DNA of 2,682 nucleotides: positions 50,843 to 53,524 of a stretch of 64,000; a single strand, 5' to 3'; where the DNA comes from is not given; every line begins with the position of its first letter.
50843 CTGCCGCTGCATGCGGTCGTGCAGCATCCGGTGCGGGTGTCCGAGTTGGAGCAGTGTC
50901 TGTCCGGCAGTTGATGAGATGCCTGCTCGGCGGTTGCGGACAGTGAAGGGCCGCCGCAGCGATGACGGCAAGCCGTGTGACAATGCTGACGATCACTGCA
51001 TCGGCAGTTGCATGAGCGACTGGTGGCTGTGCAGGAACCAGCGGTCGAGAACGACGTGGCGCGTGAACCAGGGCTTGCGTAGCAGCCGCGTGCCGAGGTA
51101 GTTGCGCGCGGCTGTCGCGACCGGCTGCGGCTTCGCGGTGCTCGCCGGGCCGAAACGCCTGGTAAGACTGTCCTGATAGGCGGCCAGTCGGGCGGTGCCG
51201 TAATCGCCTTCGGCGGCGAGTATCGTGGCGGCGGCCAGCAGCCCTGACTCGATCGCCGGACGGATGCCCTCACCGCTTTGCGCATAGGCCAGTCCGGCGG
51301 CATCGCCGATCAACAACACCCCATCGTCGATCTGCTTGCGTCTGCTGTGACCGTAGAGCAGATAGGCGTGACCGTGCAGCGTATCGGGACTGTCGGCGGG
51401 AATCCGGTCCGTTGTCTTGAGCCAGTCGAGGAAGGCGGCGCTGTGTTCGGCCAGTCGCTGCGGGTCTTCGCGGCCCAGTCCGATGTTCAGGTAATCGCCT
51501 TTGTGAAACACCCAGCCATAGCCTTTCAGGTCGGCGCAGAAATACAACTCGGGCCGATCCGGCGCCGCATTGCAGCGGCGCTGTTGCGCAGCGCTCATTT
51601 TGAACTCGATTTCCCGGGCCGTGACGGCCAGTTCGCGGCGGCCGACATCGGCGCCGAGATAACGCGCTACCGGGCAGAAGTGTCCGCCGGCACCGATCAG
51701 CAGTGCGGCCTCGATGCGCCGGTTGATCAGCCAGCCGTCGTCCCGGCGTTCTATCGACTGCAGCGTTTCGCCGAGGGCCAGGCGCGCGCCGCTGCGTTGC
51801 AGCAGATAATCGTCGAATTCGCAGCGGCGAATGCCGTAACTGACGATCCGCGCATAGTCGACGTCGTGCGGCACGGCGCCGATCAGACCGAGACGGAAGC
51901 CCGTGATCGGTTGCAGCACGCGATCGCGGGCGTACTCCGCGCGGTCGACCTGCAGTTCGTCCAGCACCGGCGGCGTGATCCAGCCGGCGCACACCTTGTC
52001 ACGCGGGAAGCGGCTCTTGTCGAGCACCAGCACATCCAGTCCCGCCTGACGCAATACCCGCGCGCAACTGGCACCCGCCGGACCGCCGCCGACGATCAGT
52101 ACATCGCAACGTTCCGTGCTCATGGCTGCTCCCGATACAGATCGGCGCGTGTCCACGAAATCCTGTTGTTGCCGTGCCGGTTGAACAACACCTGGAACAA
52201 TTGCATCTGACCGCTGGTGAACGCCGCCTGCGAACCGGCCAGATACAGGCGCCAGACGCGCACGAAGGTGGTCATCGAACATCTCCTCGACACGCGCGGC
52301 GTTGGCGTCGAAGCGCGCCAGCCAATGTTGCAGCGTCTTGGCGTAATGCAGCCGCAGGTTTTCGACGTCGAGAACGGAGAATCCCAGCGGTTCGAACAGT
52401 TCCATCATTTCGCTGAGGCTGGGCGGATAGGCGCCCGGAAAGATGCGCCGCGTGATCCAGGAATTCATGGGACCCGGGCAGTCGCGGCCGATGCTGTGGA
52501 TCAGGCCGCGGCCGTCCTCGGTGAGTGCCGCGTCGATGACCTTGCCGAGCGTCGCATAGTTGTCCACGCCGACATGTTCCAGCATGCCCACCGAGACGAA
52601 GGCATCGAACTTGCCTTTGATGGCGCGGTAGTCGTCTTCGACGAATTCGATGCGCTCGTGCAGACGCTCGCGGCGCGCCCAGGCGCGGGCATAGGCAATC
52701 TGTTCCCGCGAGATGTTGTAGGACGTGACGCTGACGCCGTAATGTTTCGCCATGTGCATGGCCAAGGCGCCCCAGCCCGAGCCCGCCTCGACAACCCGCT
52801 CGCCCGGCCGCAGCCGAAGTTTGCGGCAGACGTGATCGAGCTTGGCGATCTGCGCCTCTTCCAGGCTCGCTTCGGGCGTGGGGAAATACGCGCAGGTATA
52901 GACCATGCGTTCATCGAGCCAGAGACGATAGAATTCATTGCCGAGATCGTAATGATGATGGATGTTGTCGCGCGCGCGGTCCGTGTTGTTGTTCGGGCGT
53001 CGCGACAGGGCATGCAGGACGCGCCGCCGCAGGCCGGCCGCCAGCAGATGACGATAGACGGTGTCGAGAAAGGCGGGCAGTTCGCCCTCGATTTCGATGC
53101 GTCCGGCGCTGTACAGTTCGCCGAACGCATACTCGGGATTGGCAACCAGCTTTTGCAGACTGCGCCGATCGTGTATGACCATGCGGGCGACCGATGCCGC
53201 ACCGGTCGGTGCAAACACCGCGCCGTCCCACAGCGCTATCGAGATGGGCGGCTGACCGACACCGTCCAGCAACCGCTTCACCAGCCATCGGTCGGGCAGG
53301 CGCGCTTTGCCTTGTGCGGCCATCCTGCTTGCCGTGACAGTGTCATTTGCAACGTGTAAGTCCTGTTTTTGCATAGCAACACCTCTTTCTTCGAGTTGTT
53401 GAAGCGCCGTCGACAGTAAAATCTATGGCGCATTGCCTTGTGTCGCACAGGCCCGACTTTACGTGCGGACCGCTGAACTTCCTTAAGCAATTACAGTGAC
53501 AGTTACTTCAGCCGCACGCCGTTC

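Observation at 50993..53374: The 793-aa methyltransferase-reductase fusion ORF is a frameshift artefact; real organisation is cfa-family methyltransferase translationally coupled to a GGR-family flavoprotein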

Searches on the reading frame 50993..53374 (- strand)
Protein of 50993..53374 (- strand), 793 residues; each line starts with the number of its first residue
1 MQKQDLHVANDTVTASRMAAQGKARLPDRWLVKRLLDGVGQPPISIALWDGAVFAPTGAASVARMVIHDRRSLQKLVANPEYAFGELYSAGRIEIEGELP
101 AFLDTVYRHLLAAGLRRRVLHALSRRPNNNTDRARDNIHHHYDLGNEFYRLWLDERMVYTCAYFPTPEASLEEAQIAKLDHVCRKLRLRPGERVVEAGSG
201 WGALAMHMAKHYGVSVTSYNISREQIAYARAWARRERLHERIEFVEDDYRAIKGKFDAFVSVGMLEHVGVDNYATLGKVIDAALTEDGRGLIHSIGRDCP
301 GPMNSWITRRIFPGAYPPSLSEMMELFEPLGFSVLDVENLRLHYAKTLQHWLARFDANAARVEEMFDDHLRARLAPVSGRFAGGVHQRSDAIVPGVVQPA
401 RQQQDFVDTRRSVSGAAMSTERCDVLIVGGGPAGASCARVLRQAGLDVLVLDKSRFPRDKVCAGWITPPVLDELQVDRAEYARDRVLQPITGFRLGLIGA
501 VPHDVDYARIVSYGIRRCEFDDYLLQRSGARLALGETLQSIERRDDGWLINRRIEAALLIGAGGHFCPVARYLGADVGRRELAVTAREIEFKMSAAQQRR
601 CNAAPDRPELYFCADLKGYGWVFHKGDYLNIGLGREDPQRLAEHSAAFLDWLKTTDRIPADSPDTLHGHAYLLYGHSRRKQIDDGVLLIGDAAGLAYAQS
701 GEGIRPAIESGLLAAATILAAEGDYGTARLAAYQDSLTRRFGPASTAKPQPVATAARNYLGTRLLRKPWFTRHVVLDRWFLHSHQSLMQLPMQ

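Call 5: search_protein_families(library=pfam, proteins=[window:50993-53374:-], max_evalue=0.01)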
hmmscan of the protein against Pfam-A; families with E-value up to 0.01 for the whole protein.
window:50993-53374:- (793 aa): 20 families
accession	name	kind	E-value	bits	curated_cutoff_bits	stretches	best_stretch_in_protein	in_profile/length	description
PF02353.26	CMAS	-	1.8e-73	247.7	27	1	131-370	3-248/273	Mycolic acid cyclopropane synthetase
PF01266.30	DAO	-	4e-12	46.8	27.9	1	424-484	1-69/353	FAD dependent oxidoreductase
PF13649.12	Methyltransf_25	-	9.5e-12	45.9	27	1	194-288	1-97/97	Methyltransferase domain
PF01494.25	FAD_binding_3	-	4.1e-11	43.2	22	1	422-460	1-39/349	FAD binding domain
PF08241.18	Methyltransf_11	-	2e-08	35.2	21.2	1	196-289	2-92/95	Methyltransferase domain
PF25371.1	DUF7884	-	6.7e-08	33.1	27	1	33-109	3-81/90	Domain of unknown function (DUF7884)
PF13489.12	Methyltransf_23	-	2e-07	31.4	27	1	187-356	19-158/164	Methyltransferase domain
PF08242.18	Methyltransf_12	-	9.4e-07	29.9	30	1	195-289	1-97/98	Methyltransferase domain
PF13450.12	NAD_binding_8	-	9.7e-07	29.4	21.9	1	427-455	1-29/68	NAD(P)-binding Rossmann-like domain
PF07992.20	Pyr_redox_2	-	3.2e-06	27.2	26.1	1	424-462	2-35/291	Pyridine nucleotide-disulphide oxidoreductase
PF13847.12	Methyltransf_31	-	1.1e-05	25.6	27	1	189-296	2-113/145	Methyltransferase domain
PF00890.30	FAD_binding_2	-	3.3e-05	23.7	20.4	1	424-455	1-32/414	FAD binding domain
PF03486.20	HI0933_like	-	0.00011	22.2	50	1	424-461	2-39/244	HI0933-like protein Rossmann domain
PF13738.12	Pyr_redox_3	-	0.00012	21.8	30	1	426-455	1-31/305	Pyridine nucleotide-disulphide oxidoreductase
PF05175.20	MTS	-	0.00031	20.9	23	1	188-261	29-104/170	Methyltransferase small domain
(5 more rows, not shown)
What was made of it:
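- The CMAS profile match is completed by removing it (call 5).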

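Call 8: find_encoding_contigs(protein=window:50993-53374:-, flank=10000)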
Protein window:50993-53374:- (793 aa): no gene with exactly this product is on record in the collection.

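Call 50: find_homologous_proteins(query=window:50993-53374:-, max_evalue=1e-50)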
Query window:50993-53374:- (793 aa): 2961 proteins with E <= 1e-50 among 8000 candidates; the best 120 are listed.
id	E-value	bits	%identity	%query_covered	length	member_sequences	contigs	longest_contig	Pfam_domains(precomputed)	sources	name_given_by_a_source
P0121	3.3e-203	695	51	87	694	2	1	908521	PF13847.13,PF13489.13,PF02353.27,PF01266.31,PF05175.21,PF13649.13,PF13450.13,PF07992.21,PF08241.19,PF08242.19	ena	-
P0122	2.5e-178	613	74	45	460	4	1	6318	PF13847.13,PF13489.13,PF02353.27,PF05175.21,PF13649.13,PF08241.19,PF08242.19,PF25371.2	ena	-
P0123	2.9e-177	609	72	47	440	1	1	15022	PF13847.13,PF13489.13,PF02353.27,PF13649.13,PF08241.19,PF08242.19,PF25371.2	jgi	jgi:cyclopropane-fatty-acyl-phospholipid synthase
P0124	1.6e-173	597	51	73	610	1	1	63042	PF02353.27,PF01266.31,PF13450.13,PF00890.31,PF01494.26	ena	-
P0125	1.1e-170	588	51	73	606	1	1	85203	PF13847.13,PF13489.13,PF02353.27,PF05175.21,PF13649.13,PF08241.19,PF08242.19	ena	-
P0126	2.6e-161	557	54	60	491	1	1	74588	PF13847.13,PF13489.13,PF02353.27,PF01266.31,PF13649.13,PF13450.13,PF07992.21,PF08241.19,PF01494.26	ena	-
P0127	5.6e-161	556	54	43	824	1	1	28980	PF13847.13,PF13489.13,PF02353.27,PF01266.31,PF05175.21,PF13649.13,PF08241.19,PF08242.19,PF01494.26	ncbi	-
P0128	1.6e-157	544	61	49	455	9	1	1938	PF13847.13,PF13489.13,PF02353.27,PF05175.21,PF13649.13,PF08241.19,PF08242.19,PF25371.2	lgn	-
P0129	2.9e-143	497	63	43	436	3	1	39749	PF13847.13,PF13489.13,PF02353.27,PF05175.21,PF13649.13,PF08241.19,PF08242.19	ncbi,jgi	-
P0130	3.4e-143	497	52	59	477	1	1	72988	PF02353.27,PF01266.31,PF13450.13,PF00890.31,PF01494.26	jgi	jgi:geranylgeranyl reductase family protein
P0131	1.0e-141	492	61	45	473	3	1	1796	PF13847.13,PF13489.13,PF02353.27,PF13649.13,PF08241.19,PF08242.19,PF25371.2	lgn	-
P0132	1.1e-141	492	62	43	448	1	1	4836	PF13847.13,PF13489.13,PF02353.27,PF05175.21,PF13649.13,PF08241.19,PF08242.19,PF25371.2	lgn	-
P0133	2.5e-141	491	61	46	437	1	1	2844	PF01266.31,PF13450.13,PF01494.26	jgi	jgi:menaquinone-9 beta-reductase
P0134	6.5e-141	489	61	44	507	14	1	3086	PF13847.13,PF13489.13,PF02353.27,PF05175.21,PF13649.13,PF08241.19,PF08242.19,PF25371.2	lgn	-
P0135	2.1e-140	488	51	58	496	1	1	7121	PF02353.27,PF01266.31,PF13450.13,PF07992.21,PF01494.26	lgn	-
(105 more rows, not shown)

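Call 57: find_encoding_contigs(protein=P0127, flank=3000, max_places=3)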
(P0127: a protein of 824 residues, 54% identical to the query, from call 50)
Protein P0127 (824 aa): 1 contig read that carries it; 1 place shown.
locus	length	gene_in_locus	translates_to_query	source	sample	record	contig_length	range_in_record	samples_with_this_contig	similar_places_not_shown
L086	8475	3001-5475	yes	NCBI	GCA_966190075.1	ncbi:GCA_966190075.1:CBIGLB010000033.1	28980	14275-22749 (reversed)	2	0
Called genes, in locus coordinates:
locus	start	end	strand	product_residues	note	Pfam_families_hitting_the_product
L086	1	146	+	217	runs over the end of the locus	PF00072:Response_reg, PF00196:GerE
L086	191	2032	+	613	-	PF01541:GIY-YIG, PF27096:UvrC_M, PF02151:UVR, PF22920:UvrC_RNaseH, PF08459:UvrC_RNaseH_dom, PF00633:HHH (faint), PF14520:HHH_5, PF12826:HHH_2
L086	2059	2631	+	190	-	PF01066:CDP-OH_P_transf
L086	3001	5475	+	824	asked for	PF01266:DAO (weak), PF02353:CMAS, PF05175:MTS (weak), PF13489:Methyltransf_23 (weak), PF08241:Methyltransf_11, PF08242:Methyltransf_12 (weak), PF13649:Methyltransf_25, PF13847:Methyltransf_31, +1 more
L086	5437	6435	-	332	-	PF09925:DUF2157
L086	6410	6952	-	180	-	-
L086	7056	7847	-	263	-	PF01209:Ubie_methyltran, PF13489:Methyltransf_23, PF13847:Methyltransf_31, PF08241:Methyltransf_11, PF08242:Methyltransf_12, PF13649:Methyltransf_25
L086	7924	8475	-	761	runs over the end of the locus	PF03176:MMPL (weak)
